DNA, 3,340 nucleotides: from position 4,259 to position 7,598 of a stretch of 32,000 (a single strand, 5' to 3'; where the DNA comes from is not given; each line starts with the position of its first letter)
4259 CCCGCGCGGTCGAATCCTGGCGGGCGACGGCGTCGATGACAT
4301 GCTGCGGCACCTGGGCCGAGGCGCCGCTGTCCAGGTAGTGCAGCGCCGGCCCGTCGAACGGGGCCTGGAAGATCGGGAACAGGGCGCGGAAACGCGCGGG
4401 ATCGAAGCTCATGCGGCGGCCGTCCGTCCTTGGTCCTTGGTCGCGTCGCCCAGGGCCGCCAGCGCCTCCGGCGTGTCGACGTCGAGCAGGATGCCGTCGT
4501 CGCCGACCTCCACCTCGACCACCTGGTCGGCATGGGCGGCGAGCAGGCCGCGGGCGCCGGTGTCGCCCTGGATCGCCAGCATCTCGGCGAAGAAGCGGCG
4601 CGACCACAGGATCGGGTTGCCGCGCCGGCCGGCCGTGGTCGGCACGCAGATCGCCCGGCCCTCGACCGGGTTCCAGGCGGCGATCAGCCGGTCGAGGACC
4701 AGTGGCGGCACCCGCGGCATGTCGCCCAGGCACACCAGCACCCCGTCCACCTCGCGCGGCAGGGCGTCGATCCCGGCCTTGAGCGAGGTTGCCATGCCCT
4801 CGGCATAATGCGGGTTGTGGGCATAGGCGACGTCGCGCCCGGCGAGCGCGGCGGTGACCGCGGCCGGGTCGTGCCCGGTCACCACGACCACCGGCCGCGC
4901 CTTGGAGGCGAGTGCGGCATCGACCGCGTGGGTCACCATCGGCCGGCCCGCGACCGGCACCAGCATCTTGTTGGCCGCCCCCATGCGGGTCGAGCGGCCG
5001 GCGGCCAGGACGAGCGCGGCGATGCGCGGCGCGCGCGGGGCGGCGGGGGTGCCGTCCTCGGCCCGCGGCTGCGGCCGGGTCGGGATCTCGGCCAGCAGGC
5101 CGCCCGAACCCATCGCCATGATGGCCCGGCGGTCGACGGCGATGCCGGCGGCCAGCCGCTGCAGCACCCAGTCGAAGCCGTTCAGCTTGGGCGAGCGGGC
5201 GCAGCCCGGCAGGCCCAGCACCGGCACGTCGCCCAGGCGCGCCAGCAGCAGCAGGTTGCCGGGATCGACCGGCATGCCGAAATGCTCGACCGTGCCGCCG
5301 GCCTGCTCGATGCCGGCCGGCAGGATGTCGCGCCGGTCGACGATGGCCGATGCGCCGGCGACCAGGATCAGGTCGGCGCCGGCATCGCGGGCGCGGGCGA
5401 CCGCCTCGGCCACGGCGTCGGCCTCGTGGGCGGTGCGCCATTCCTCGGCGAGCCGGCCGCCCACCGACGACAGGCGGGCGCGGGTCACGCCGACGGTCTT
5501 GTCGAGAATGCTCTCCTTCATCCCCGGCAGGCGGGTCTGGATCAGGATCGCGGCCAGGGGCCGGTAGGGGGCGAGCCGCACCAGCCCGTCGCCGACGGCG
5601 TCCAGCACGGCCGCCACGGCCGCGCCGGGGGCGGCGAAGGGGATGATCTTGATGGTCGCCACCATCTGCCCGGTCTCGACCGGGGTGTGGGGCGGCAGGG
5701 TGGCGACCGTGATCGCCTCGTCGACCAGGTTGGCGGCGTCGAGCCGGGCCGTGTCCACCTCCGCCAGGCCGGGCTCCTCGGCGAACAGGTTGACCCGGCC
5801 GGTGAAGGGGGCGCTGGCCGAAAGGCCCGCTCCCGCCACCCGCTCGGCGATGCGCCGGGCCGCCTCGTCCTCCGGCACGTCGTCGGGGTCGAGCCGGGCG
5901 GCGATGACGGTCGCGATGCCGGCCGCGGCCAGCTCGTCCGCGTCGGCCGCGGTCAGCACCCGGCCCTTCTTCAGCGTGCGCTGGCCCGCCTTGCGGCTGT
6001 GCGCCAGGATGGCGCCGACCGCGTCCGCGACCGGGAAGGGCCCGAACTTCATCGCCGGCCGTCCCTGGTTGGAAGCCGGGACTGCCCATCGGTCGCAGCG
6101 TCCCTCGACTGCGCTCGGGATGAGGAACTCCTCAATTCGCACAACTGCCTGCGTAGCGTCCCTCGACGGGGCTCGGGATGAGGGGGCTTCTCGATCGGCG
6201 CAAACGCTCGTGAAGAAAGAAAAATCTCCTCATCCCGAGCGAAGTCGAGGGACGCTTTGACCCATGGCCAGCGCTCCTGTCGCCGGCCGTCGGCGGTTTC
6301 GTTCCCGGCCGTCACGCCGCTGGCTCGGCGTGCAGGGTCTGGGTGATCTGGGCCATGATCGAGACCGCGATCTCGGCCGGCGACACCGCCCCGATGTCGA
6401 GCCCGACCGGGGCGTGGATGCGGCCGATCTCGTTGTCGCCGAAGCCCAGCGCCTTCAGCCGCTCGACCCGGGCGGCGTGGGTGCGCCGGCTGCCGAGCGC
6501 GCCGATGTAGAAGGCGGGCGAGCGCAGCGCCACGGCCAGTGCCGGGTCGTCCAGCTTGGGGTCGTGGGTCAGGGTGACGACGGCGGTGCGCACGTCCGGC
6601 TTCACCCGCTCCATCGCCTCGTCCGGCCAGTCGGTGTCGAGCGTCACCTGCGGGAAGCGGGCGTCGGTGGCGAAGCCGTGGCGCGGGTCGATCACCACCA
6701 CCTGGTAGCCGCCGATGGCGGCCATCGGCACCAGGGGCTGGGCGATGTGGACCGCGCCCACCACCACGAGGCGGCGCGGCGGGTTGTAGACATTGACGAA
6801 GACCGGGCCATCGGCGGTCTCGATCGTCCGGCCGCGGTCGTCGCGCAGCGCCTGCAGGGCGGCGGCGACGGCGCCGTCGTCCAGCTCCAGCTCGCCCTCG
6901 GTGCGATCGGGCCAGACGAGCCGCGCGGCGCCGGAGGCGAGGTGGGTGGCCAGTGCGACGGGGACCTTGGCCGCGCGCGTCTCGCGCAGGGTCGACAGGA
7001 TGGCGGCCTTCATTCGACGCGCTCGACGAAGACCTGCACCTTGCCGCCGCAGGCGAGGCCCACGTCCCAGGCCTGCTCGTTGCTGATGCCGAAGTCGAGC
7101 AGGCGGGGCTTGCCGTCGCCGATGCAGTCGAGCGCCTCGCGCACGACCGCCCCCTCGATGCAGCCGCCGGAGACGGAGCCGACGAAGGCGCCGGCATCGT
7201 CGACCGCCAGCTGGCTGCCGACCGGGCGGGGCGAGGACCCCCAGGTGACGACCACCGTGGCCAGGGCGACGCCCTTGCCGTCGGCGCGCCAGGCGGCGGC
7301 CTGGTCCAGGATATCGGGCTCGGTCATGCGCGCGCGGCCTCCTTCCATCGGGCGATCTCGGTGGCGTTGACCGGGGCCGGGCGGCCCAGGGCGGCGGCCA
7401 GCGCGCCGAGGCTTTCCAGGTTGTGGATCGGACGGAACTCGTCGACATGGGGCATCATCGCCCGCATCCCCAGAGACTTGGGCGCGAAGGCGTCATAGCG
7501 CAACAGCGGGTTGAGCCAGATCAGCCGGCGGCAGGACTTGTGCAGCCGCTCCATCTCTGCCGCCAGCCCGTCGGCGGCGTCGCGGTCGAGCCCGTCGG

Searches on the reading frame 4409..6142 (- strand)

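Call 64: search_protein_families(library=pfam, proteins=[window:4409-6142:-], max_evalue=0.00001)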
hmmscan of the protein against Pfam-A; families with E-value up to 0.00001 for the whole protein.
window:4409-6142:- (577 aa): 2 families
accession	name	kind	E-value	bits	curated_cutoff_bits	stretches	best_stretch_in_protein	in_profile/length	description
PF12804.13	NTP_transf_3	-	2.8e-40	138.6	27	1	376-539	1-158/160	MobA-like NTP transferase domain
PF01128.25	IspD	-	1.1e-07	32.3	27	1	374-501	1-129/221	2-C-methyl-D-erythritol 4-phosphate cytidylyltransferase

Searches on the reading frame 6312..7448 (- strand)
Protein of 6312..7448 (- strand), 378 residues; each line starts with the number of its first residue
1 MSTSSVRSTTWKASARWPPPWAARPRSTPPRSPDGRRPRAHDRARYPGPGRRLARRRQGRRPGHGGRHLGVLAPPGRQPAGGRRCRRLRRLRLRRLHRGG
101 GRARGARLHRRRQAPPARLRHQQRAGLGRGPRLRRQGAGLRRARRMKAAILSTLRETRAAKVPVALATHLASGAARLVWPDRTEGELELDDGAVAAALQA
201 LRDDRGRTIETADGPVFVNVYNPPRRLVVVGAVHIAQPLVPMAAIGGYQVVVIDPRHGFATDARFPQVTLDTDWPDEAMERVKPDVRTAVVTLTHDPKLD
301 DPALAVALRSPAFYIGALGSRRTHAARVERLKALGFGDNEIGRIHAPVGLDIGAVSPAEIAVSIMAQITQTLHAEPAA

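Call 64: search_protein_families(library=pfam, proteins=[window:6312-7448:-], max_evalue=0.00001)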
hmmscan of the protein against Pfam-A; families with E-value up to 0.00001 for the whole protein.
window:6312-7448:- (378 aa): 1 family
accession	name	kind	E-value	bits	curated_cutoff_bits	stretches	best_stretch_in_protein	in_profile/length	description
PF13478.12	XdhC_C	-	2.9e-43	147.8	29.7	1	227-368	1-125/125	XdhC Rossmann domain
